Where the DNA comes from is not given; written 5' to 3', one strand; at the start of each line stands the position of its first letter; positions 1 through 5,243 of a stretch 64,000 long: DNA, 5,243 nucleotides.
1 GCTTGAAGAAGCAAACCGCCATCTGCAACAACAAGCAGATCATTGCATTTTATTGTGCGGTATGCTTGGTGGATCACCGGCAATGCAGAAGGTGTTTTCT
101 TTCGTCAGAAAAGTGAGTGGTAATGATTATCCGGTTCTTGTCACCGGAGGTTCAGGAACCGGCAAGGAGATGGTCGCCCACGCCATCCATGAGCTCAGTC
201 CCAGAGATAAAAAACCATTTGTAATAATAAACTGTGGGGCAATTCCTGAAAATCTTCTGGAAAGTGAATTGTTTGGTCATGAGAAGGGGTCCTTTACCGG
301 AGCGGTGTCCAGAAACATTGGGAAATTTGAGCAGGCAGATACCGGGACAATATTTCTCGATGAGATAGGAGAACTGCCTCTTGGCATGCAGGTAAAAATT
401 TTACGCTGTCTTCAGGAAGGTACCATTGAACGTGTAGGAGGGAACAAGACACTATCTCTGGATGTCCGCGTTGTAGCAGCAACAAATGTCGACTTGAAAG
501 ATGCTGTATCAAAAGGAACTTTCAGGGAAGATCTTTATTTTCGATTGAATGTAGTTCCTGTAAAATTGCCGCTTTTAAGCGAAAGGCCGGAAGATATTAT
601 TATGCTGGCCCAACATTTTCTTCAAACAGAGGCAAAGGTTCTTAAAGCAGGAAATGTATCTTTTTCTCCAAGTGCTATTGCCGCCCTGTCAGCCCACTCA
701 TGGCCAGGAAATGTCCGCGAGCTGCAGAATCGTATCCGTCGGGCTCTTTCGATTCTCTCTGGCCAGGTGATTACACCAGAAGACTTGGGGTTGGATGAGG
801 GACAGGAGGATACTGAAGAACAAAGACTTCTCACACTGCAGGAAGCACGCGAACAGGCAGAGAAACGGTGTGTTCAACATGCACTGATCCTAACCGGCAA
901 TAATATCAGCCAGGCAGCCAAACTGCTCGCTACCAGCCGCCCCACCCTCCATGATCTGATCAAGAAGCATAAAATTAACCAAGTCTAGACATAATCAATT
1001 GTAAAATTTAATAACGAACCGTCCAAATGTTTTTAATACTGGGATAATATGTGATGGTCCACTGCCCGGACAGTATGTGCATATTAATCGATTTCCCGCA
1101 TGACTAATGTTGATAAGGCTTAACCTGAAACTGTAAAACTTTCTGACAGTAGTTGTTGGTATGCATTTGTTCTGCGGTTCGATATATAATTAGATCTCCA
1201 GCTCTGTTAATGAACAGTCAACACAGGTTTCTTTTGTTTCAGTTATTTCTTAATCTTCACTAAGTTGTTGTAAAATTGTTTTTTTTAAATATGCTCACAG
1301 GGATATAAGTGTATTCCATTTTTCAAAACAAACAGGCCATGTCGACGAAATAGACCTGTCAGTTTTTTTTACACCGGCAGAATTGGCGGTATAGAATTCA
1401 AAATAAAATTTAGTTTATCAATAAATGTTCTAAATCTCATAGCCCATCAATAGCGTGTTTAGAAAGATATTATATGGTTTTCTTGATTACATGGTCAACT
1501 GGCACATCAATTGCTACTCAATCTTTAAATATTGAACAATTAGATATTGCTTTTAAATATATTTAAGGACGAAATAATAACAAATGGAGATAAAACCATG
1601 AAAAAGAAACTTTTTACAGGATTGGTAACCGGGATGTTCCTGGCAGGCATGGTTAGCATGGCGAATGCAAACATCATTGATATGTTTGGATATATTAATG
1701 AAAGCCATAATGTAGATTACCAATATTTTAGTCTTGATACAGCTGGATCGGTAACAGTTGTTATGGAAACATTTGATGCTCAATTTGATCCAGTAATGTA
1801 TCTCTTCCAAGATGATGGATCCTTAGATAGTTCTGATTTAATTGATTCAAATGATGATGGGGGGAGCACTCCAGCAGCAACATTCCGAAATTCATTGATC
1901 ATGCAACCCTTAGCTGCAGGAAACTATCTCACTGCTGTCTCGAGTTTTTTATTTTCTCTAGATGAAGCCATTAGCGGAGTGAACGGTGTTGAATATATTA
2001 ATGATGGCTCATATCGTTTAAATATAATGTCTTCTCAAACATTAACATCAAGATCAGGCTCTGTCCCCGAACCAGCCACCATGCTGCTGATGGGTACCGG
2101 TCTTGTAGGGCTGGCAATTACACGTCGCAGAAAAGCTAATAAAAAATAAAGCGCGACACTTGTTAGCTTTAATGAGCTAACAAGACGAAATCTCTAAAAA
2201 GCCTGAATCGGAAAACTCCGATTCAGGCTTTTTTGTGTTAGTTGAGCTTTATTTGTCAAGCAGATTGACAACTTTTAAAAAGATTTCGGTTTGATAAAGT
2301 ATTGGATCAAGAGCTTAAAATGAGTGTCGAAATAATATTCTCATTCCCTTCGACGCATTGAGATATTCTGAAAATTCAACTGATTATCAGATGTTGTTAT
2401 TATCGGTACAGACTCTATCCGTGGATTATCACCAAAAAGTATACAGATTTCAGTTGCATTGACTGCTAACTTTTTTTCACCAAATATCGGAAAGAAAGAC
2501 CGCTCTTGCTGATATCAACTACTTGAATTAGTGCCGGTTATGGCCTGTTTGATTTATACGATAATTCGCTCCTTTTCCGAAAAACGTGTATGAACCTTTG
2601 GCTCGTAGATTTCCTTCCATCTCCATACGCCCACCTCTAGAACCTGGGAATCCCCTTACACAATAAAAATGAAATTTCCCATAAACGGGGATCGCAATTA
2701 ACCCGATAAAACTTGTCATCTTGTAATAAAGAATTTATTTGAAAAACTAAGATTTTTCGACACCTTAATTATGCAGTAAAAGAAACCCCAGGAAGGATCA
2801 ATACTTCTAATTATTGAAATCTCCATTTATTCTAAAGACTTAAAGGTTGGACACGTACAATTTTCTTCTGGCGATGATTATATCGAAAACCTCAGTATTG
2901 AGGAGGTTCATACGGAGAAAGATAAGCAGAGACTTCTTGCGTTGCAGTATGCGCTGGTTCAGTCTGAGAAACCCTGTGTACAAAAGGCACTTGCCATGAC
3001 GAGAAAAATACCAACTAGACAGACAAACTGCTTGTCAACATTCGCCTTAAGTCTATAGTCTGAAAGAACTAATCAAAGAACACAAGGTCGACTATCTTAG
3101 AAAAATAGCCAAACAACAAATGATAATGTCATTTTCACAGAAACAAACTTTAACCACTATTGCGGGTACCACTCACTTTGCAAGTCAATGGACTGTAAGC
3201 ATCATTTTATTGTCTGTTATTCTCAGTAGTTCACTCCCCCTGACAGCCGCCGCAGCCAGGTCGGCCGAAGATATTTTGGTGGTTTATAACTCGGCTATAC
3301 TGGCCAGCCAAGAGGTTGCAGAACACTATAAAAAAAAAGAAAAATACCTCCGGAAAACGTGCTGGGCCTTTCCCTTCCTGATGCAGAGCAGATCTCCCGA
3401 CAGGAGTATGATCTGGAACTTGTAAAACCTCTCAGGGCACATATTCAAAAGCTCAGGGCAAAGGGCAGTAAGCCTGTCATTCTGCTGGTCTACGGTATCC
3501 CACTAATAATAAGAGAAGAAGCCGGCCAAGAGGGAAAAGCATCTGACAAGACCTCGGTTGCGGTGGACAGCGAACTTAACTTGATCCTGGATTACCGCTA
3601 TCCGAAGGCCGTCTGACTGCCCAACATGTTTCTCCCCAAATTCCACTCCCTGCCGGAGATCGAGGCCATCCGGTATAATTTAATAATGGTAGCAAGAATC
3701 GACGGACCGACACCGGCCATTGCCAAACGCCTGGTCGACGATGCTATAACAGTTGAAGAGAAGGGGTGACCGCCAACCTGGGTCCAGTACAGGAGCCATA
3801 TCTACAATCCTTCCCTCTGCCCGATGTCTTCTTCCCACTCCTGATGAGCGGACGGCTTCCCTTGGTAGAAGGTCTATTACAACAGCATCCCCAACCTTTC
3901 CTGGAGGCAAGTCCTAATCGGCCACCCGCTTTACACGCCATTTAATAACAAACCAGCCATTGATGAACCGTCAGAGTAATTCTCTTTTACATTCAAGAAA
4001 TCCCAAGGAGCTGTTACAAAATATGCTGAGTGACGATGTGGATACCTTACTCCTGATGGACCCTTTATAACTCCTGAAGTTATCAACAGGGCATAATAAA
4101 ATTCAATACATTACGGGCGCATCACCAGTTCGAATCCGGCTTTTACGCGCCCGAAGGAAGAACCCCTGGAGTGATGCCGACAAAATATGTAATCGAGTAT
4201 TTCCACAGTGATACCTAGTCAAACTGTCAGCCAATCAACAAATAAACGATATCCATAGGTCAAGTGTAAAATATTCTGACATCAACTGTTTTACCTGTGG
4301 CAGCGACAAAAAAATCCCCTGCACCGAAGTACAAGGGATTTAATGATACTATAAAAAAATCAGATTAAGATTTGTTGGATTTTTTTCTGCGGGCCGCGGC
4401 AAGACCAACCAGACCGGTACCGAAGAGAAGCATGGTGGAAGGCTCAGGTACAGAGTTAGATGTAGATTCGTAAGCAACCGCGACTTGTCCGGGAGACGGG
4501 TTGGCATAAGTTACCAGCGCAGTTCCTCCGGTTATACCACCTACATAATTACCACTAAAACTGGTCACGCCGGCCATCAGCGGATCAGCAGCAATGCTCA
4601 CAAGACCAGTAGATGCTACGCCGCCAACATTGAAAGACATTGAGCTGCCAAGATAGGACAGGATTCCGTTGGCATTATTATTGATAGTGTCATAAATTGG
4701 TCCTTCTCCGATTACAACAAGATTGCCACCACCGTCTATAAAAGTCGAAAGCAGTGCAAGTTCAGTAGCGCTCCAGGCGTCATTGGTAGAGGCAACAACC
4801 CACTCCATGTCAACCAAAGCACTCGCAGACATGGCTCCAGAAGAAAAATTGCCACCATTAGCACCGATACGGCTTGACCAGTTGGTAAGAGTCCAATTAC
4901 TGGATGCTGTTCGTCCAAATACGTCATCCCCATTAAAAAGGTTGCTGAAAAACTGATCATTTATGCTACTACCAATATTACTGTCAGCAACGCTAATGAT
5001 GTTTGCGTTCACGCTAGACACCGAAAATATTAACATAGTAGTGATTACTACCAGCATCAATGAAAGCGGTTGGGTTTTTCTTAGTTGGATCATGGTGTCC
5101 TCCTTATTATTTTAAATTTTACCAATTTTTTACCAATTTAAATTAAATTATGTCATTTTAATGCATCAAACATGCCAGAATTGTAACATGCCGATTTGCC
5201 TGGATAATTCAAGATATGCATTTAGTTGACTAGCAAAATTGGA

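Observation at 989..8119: A PEP-CTERM cargo island sits between prsR-like and prsK-like regulators, and each cargo gene has its own sigma-54 promoter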

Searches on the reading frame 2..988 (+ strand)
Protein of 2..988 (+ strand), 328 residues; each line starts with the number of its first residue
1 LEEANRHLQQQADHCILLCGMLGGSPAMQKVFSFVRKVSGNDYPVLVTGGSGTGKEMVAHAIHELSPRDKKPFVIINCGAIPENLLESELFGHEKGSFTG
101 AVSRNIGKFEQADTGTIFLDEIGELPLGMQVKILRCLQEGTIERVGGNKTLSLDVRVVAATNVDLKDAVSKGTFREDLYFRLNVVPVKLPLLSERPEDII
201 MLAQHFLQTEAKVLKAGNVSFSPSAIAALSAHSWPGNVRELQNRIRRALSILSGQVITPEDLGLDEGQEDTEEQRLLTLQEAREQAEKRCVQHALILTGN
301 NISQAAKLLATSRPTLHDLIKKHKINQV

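Call 6: search_protein_families(library=ncbifam, proteins=[window:2-988:+], max_evalue=0.01)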
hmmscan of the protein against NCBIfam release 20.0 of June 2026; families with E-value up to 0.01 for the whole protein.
window:2-988:+ (328 aa): 27 families (the best 25 are shown)
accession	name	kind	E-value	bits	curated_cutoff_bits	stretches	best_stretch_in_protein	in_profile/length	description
TIGR02915.1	PEP_resp_reg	equivalog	4.3e-120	401.6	502.6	1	1-325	122-444/445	PEP-CTERM-box response regulator transcription factor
TIGR01817.1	nifA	equivalog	1.4e-104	350.8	528.85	1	13-275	190-451/534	nif-specific transcriptional activator NifA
NF003451.0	PRK05022.1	equivalog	6.4e-100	335.3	476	1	18-326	189-511/512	nitric oxide reductase transcriptional regulator NorR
TIGR01818.1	ntrC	equivalog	1.8e-98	330.4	558.6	1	18-264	133-379/463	nitrogen regulation protein NR(I)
NF041552.1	TF_PrdR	equivalog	2.1e-96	323.5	795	1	20-322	268-575/577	sigma-54 dependent transcriptional regulator PrdR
NF008469.0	PRK11361.1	equivalog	7.9e-95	318.2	714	1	3-323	127-454/461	acetoacetate metabolism transcriptional regulator AtoC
NF050807.1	TransRegFlbDCaul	equivalog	6.2e-94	315.4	750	1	25-304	124-400/454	sigma-54-dependent transcriptional regulator FlbD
NF011695.0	PRK15115.1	equivalog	7.3e-92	308.4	763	1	23-326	139-439/445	two-component system response regulator GlrR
NF038308.1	RNA_repair_RtcR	equivalog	5.8e-91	305.9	650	1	7-307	168-495/530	RNA repair transcriptional activator RtcR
NF007689.0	PRK10365.1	equivalog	6.4e-86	288.9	760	1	19-317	139-436/441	sigma-54-dependent response regulator transcription factor ZraR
NF008176.1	PRK10923.1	equivalog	6.2e-83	278.9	620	1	18-265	137-384/469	nitrogen regulation protein NR(I)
TIGR02974.1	phageshock_pspF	equivalog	1.4e-82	277.6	443.55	1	22-249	2-230/336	phage shock protein operon transcriptional activator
NF041906.1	V4R_TF_MobR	exception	1.4e-80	271.3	999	1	11-322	224-543/544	phenol degradation transcriptional regulator MobR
TIGR02329.1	propionate_PrpR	equivalog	1.6e-80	271.2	499.2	1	19-320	212-524/526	propionate catabolism operon regulatory protein PrpR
NF041946.1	LuxO_transreg_Vib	equivalog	5.5e-80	269.4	800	1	16-311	130-448/463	quorum-sensing sigma-54 dependent transcriptional regulator LuxO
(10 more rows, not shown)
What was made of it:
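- On PrsR (TIGR02915): It is the best of 27 families but scores 401.6 against 502.6, because the receiver domain (model positions 1-121) lies off the window (call 6).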

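Call 7: search_protein_families(library=pfam, proteins=[window:2-988:+], max_evalue=0.01)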
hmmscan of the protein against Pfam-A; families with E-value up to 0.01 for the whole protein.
window:2-988:+ (328 aa): 9 families
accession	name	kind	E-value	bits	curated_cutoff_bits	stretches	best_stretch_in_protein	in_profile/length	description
PF00158.32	Sigma54_activat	-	1.7e-71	239.7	20.2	1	22-187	2-167/168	Sigma-54 interaction domain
PF25601.1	AAA_lid_14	-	8.5e-22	77.2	27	1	194-271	2-79/87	AAA+ ATPase lid domain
PF14532.12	Sigma54_activ_2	-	7e-21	75.4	25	1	22-192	1-138/138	Sigma-54 interaction domain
PF02954.25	HTH_8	-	3.4e-07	30.3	22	1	283-320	2-39/42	Bacterial regulatory protein, Fis family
PF07724.20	AAA_2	-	7.5e-06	26.5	27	1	45-170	6-132/166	AAA domain (Cdc48 subfamily)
PF01078.27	Mg_chelatase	-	0.00016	21.6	20.3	0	102-162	95-157/207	Magnesium chelatase, subunit ChlI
PF00004.35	AAA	-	0.00067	20.5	21.2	1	45-163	1-110/131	ATPase family associated with various cellular activities (AAA)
PF07728.20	AAA_5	-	0.0008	19.9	22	1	44-163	1-123/139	AAA domain (dynein-related subfamily)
PF12728.13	HTH_17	-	0.0026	18.4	27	1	302-325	4-27/51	Helix-turn-helix domain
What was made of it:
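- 2..988 (+): prsR, 3' two-thirds (sigma-54 AAA+ domain and Fis-type HTH). The receiver domain lies off the window. PF00158, PF25601 and PF02954 also hit (calls 6, 7).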

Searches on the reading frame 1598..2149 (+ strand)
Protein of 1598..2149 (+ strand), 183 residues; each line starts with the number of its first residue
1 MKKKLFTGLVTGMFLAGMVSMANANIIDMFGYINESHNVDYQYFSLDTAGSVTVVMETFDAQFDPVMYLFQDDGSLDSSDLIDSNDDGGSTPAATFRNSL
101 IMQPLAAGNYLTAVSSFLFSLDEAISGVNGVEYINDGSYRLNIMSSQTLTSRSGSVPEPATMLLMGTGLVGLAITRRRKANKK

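Call 6: search_protein_families(library=ncbifam, proteins=[window:1598-2149:+], max_evalue=0.01)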
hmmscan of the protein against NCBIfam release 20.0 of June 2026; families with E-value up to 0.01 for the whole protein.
window:1598-2149:+ (183 aa): 14 families
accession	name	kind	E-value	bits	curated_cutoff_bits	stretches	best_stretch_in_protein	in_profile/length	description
NF038127.1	FDP_fam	subfamily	2.1e-14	54.2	29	1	22-124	1-115/150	DVUA0089 family protein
NF041538.1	PEP_EDSA_1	subfamily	2.2e-11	44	100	1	131-179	260-307/307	EDSAP-1 family PEP-CTERM protein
NF038125.1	PEP_CTERM_THxN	subfamily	9.3e-10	38.5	85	1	146-179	214-246/246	THxN family PEP-CTERM protein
NF033554.9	floc_PepA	equivalog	3.6e-09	36.8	80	1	104-179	186-260/261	flocculation-associated PEP-CTERM protein PepA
NF038129.1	PEP_NF038129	equivalog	5.8e-08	32.8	65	1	148-179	167-194/194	NF038129 family PEP-CTERM protein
TIGR02595.1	PEP_CTERM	domain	9.4e-07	29.2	16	1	156-179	1-23/24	PEP-CTERM sorting domain-containing protein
NF041927.1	Xrt_dep_XDP1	equivalog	7.9e-06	26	125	1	148-179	212-242/242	exosortase-dependent surface protein XDP1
NF038124.1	PEP_CTERM_TLD_A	exception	2.6e-05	23.9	100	1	108-178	163-233/235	PEP_CTERM-anchored TLD domain-containing protein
NF038118.1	PEP_CTERM_CCXG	equivalog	5.6e-05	22.9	90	1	126-179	149-199/199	CCXG family PEP-CTERM protein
NF033947.0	PEP-cistern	hypoth_equivalog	0.0003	20.6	60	1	147-178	164-195/195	cistern family PEP-CTERM protein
NF038120.1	PEP_CTERM_QFxxD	subfamily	0.00053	19.9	80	1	155-178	192-215/215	NF038120 family PEP-CTERM protein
TIGR03370.1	VPLPA-CTERM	domain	0.00053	19.9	25.35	1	156-179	1-24/25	VPLPA-CTERM sorting domain-containing protein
NF035944.1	PEPxxWA-CTERM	domain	0.001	18.9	35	1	156-178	1-24/24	PEPxxWA-CTERM sorting domain-containing protein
NF038126.1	PEP_CTERM_FxDxF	subfamily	0.0022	18.2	50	1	105-178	112-164/165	FxDxF family PEP-CTERM protein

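Call 7: search_protein_families(library=pfam, proteins=[window:1598-2149:+], max_evalue=0.01)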
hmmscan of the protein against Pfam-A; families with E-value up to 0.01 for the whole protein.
window:1598-2149:+ (183 aa): 2 families
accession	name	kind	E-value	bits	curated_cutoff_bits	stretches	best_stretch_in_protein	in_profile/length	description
PF07589.16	PEP-CTERM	-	4e-08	33.4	20.7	1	155-177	1-24/24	PEP-CTERM motif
PF04151.21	PPC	-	0.0027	19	25.9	1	39-115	2-69/70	Bacterial pre-peptidase C-terminal domain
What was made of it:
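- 1598..2149 (+): Cargo A: PEP-CTERM protein of 183 aa with a DVUA0089/PPC-like domain. PF07589 scores 33.4 against 20.7 (calls 6, 7).
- Checked: The three ORFs 1598-2149 (+), 5093-4365 (-) and 6142-6762 (+) all exceed the cut-offs of PF07589 and TIGR02595 (calls 6, 7).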

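Call 21: find_encoding_contigs(protein=window:1598-2149:+, flank=10000, max_places=6)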
Protein window:1598-2149:+ (183 aa): no gene with exactly this product is on record in the collection.

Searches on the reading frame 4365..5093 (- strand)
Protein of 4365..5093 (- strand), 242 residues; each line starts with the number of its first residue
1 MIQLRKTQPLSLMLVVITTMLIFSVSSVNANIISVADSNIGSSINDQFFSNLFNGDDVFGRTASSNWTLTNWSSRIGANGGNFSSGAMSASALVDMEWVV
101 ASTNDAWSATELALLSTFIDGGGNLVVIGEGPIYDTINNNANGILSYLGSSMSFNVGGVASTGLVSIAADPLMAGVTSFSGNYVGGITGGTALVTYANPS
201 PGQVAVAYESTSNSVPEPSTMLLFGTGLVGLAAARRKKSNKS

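Call 6: search_protein_families(library=ncbifam, proteins=[window:4365-5093:-], max_evalue=0.01)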
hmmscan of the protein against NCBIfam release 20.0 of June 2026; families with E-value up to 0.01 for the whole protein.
window:4365-5093:- (242 aa): 13 families
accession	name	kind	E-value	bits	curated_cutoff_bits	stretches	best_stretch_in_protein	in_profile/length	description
NF038125.1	PEP_CTERM_THxN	subfamily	3.7e-08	33.3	85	1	203-238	210-246/246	THxN family PEP-CTERM protein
NF038129.1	PEP_NF038129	equivalog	1.2e-07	31.8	65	1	148-237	96-193/194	NF038129 family PEP-CTERM protein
NF041538.1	PEP_EDSA_1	subfamily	3.9e-07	30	100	1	213-238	283-307/307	EDSAP-1 family PEP-CTERM protein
TIGR02595.1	PEP_CTERM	domain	1.2e-06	29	16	1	215-238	1-23/24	PEP-CTERM sorting domain-containing protein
NF041927.1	Xrt_dep_XDP1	equivalog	2.7e-05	24.3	125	1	209-238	213-242/242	exosortase-dependent surface protein XDP1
NF033554.9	floc_PepA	equivalog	5.7e-05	23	80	1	52-239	90-261/261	flocculation-associated PEP-CTERM protein PepA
NF038120.1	PEP_CTERM_QFxxD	subfamily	0.00013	22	80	1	213-237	191-215/215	NF038120 family PEP-CTERM protein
NF033947.0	PEP-cistern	hypoth_equivalog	0.00014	21.7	60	1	206-237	164-195/195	cistern family PEP-CTERM protein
NF038118.1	PEP_CTERM_CCXG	equivalog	0.00056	19.6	90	1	211-238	171-199/199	CCXG family PEP-CTERM protein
NF038124.1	PEP_CTERM_TLD_A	exception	0.00087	18.9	100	1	211-237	209-233/235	PEP_CTERM-anchored TLD domain-containing protein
TIGR03778.1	VPDSG_CTERM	subfamily_domain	0.00088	19.3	22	1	219-237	6-24/24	VPDSG-CTERM sorting domain-containing protein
NF035944.1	PEPxxWA-CTERM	domain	0.0015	18.4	35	1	215-236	1-23/24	PEPxxWA-CTERM sorting domain-containing protein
NF038126.1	PEP_CTERM_FxDxF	subfamily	0.0087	16.3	50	1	179-236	113-165/165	FxDxF family PEP-CTERM protein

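Call 7: search_protein_families(library=pfam, proteins=[window:4365-5093:-], max_evalue=0.01)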
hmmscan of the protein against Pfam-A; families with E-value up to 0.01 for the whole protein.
window:4365-5093:- (242 aa): 2 families
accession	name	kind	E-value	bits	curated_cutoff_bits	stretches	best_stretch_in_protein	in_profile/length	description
PF07589.16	PEP-CTERM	-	1.1e-08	35.2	20.7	1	214-237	1-24/24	PEP-CTERM motif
PF18205.6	VPDSG-CTERM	-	0.0017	18.6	25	1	219-238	7-26/26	VPDSG-CTERM motif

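Call 23: find_encoding_contigs(protein=window:4365-5093:-, flank=10000, max_places=4)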
Protein window:4365-5093:- (242 aa): no gene with exactly this product is on record in the collection.
